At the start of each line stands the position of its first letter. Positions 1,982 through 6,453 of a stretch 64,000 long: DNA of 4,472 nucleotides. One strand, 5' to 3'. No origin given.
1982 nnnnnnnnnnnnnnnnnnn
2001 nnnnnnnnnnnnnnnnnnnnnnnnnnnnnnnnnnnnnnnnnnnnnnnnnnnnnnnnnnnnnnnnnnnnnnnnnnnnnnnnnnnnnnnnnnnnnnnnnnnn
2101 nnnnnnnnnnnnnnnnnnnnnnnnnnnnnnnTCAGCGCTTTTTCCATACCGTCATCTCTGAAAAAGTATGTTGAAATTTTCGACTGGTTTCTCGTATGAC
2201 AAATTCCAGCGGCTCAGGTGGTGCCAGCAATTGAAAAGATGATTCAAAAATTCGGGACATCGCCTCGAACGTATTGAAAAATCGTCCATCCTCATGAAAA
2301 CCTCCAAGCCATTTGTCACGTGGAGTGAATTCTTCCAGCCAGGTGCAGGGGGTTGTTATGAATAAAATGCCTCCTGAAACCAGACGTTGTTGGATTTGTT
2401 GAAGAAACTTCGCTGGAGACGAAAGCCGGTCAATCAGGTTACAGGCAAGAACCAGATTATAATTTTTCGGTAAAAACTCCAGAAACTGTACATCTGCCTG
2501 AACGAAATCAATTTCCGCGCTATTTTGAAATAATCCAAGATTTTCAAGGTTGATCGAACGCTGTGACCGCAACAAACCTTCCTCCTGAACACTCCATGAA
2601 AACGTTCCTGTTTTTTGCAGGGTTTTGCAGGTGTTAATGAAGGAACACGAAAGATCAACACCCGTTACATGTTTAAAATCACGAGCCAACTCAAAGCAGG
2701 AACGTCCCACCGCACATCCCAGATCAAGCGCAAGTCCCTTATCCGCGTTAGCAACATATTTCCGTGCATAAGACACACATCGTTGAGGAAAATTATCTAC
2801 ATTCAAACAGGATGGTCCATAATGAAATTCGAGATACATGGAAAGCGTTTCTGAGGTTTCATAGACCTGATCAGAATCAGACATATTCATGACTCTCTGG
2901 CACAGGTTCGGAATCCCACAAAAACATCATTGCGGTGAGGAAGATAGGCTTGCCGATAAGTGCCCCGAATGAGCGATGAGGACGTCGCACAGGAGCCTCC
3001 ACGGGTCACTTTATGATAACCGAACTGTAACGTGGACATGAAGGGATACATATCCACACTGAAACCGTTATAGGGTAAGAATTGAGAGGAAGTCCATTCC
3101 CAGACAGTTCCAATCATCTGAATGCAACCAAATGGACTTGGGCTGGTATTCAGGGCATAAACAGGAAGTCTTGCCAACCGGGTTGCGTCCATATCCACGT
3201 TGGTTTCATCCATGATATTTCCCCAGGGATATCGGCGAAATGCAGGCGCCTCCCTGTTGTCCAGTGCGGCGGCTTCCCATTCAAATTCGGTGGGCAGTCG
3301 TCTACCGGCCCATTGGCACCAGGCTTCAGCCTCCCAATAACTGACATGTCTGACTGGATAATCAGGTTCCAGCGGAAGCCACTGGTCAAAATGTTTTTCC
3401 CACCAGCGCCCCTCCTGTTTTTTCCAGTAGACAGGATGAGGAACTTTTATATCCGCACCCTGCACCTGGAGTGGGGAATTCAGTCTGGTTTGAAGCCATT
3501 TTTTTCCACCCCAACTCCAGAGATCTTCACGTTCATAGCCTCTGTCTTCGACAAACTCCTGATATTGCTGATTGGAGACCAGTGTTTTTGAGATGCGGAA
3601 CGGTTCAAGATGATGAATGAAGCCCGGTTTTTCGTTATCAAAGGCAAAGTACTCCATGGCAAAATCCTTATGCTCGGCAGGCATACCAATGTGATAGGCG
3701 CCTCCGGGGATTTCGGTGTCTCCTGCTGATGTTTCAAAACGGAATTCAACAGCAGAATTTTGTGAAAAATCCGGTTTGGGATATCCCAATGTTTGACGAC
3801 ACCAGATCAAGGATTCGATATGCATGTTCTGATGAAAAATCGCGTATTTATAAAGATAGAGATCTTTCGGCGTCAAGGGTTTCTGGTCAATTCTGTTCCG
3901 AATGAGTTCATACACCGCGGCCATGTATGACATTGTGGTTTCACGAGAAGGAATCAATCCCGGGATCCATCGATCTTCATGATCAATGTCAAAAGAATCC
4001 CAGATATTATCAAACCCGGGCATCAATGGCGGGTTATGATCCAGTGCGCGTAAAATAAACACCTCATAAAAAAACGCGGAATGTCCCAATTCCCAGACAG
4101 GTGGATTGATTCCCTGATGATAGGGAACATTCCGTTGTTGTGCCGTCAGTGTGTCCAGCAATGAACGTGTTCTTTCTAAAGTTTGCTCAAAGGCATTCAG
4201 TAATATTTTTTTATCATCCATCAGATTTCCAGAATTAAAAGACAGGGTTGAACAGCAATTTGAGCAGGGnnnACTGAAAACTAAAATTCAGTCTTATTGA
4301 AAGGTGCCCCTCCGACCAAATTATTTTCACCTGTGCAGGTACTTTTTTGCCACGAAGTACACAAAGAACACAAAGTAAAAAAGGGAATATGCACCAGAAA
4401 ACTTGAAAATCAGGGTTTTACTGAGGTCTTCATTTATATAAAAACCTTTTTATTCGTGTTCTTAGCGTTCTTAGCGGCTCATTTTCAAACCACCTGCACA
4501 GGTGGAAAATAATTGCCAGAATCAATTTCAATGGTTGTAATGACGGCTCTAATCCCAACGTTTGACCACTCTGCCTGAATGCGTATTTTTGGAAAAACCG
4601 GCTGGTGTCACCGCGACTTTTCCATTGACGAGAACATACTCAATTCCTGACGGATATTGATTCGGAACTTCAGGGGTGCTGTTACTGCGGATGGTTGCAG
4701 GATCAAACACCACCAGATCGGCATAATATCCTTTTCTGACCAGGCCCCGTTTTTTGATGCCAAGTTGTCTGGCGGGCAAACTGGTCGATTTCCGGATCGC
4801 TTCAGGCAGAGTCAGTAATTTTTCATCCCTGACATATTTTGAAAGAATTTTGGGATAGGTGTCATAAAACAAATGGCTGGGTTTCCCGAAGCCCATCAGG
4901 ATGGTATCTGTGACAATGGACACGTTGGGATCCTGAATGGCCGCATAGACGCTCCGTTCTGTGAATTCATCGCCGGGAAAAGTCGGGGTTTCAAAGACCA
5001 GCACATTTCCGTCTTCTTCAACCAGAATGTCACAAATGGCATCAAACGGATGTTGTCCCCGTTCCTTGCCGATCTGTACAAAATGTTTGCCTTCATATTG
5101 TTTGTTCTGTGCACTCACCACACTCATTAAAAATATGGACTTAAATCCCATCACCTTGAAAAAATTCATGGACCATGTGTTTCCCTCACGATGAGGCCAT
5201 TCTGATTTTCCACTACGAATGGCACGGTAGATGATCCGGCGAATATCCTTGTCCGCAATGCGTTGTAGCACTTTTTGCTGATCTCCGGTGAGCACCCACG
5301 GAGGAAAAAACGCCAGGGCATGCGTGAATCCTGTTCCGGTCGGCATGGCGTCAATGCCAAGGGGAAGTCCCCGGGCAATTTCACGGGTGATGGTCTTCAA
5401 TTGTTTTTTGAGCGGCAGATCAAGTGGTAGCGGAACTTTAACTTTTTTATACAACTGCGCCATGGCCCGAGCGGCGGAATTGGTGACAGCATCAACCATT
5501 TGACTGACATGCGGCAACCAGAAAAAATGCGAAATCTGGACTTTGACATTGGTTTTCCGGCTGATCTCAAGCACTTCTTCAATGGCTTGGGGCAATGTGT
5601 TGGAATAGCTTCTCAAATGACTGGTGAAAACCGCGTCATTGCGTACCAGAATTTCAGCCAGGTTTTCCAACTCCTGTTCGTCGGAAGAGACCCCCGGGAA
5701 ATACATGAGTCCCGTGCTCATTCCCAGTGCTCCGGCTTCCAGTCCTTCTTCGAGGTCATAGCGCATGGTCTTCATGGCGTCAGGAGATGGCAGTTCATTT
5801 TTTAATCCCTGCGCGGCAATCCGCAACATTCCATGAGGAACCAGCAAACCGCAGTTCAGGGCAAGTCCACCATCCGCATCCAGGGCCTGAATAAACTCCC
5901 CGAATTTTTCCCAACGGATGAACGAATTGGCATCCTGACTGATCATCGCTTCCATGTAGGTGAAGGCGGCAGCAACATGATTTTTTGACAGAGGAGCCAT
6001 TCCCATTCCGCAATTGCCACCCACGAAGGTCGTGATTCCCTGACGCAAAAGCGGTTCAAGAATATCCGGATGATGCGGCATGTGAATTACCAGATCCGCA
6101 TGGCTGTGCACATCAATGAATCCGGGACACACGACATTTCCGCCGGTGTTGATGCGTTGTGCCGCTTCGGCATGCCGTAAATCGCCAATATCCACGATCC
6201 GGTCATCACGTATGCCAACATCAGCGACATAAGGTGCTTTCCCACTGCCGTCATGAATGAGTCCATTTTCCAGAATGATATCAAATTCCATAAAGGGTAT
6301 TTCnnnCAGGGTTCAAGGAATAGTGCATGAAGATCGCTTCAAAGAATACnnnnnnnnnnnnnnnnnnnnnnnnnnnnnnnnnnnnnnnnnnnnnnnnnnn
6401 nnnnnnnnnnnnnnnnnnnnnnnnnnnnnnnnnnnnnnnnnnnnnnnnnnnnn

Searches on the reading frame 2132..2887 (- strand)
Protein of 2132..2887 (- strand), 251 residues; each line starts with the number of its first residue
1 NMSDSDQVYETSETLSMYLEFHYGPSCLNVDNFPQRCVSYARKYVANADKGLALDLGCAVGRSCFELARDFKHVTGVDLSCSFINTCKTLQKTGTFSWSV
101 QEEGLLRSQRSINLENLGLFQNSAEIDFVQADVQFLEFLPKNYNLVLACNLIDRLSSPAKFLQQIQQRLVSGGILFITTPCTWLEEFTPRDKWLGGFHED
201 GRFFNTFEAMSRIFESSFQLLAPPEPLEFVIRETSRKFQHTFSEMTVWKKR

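Call 82: search_protein_families(library=pfam, proteins=[window:2132-2887:-], max_evalue=0.0001)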
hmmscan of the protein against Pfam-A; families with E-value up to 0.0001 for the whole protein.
window:2132-2887:- (251 aa): 5 families
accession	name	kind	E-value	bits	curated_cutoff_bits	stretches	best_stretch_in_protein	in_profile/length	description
PF13489.12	Methyltransf_23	-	7.1e-13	49.1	27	1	47-207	20-145/164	Methyltransferase domain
PF08241.18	Methyltransf_11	-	2.4e-12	47.7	21.2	1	54-177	1-95/95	Methyltransferase domain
PF13847.12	Methyltransf_31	-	4.5e-12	46.3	27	1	53-93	7-50/145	Methyltransferase domain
PF13649.12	Methyltransf_25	-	2e-11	44.9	27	1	54-93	2-43/97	Methyltransferase domain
PF08242.18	Methyltransf_12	-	5.2e-09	37.2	30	1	54-175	1-98/98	Methyltransferase domain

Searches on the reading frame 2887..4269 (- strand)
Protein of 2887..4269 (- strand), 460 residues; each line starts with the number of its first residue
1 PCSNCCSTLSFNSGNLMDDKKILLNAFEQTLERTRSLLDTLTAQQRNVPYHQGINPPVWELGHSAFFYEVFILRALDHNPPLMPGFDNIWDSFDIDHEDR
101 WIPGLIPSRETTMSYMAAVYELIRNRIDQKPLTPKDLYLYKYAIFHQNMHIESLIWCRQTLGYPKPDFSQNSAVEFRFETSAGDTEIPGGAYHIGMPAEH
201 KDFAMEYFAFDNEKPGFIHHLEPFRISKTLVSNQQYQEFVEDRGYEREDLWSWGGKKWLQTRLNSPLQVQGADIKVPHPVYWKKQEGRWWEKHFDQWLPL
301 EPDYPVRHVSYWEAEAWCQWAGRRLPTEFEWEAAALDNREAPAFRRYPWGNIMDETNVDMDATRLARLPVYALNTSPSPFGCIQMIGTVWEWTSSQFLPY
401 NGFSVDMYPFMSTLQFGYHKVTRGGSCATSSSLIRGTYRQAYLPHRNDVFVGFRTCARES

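Call 82: search_protein_families(library=pfam, proteins=[window:2887-4269:-], max_evalue=0.0001)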
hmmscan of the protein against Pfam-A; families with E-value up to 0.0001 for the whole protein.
window:2887-4269:- (460 aa): 2 families
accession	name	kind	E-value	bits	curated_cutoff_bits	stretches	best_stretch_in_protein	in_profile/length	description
PF03781.23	FGE-sulfatase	-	1.3e-41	143.4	23.3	1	186-455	7-253/255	Sulfatase-modifying factor enzyme 1-like domain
PF12867.12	DinB_2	-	1.2e-11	45.6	24.8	1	26-137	1-95/128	DinB superfamily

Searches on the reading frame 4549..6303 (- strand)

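Call 82: search_protein_families(library=pfam, proteins=[window:4549-6303:-], max_evalue=0.0001)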
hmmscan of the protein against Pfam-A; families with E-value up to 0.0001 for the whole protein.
window:4549-6303:- (584 aa): 2 families
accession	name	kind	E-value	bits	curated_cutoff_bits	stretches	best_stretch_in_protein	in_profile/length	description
PF07969.17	Amidohydro_3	-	2.6e-17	63.9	29.7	1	489-564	399-471/472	Amidohydrolase family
PF01979.26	Amidohydro_1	-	5.9e-14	52.5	25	1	490-563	275-344/345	Amidohydrolase family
